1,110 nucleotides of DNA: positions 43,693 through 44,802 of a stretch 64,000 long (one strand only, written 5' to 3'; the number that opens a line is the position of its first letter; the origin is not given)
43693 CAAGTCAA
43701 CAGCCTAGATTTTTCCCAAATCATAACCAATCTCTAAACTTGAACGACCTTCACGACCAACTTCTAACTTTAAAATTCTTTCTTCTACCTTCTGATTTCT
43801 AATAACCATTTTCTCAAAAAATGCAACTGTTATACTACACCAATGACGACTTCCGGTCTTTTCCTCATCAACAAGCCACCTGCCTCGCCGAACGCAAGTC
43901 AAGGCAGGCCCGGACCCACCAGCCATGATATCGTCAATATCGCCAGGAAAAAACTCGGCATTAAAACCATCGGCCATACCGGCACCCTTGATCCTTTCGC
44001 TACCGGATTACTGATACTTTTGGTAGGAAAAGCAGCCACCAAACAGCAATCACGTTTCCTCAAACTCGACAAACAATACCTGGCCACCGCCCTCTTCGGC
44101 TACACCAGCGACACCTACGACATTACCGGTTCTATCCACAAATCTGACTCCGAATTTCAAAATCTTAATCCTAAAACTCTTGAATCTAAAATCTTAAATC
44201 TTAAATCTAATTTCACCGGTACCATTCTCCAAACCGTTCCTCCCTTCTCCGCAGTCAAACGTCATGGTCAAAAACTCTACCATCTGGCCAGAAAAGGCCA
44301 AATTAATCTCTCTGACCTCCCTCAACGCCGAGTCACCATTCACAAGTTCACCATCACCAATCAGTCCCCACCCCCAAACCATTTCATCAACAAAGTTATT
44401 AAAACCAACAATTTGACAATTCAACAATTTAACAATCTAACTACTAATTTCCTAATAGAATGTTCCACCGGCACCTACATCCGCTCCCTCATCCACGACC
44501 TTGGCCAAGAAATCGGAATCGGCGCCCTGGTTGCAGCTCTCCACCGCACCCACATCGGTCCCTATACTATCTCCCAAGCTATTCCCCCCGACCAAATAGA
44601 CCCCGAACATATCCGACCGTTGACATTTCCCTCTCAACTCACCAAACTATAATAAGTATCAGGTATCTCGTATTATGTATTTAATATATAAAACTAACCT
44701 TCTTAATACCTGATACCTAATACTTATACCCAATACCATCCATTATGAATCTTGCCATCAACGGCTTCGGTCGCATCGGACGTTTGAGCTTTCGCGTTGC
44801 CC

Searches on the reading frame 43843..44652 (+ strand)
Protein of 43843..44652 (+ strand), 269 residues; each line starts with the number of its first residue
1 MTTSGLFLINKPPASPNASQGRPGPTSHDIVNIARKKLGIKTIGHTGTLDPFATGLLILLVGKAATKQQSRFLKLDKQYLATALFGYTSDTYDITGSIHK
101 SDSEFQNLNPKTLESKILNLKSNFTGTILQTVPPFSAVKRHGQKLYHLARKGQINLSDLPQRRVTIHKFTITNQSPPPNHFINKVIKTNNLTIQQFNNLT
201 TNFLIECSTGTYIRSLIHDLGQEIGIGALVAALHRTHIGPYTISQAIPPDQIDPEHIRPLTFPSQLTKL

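Call 40: search_protein_families(library=pfam, proteins=[window:43843-44652:+], max_evalue=0.001)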
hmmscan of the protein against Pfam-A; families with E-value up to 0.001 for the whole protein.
window:43843-44652:+ (269 aa): 2 families
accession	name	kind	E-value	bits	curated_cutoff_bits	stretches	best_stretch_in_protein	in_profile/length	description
PF01509.24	TruB_N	-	7.9e-38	130.6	27.3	1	35-213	1-149/149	TruB family pseudouridylate synthase (N terminal domain)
PF16198.10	TruB_C_2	-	1.2e-07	32.2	29.3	1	214-247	1-34/66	tRNA pseudouridylate synthase B C-terminal domain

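Call 85: list_cluster_members(proteins=[window:43843-44652:+, window:55816-57057:+, window:45907-47352:+, P0001, P0009, P0161])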
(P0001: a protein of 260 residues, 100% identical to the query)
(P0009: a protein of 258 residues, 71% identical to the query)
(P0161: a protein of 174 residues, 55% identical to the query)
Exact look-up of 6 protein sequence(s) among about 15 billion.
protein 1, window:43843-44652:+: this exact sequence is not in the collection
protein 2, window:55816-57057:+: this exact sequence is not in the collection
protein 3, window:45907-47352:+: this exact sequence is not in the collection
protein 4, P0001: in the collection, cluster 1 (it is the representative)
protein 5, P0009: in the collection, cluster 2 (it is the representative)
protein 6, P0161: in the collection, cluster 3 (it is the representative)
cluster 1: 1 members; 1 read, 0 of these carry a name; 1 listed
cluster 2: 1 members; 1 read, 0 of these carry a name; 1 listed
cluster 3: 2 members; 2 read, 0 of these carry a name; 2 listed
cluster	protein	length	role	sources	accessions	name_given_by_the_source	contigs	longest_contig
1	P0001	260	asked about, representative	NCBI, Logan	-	-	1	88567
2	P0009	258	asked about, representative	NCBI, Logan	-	-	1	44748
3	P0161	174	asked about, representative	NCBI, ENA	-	-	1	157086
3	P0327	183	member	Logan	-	-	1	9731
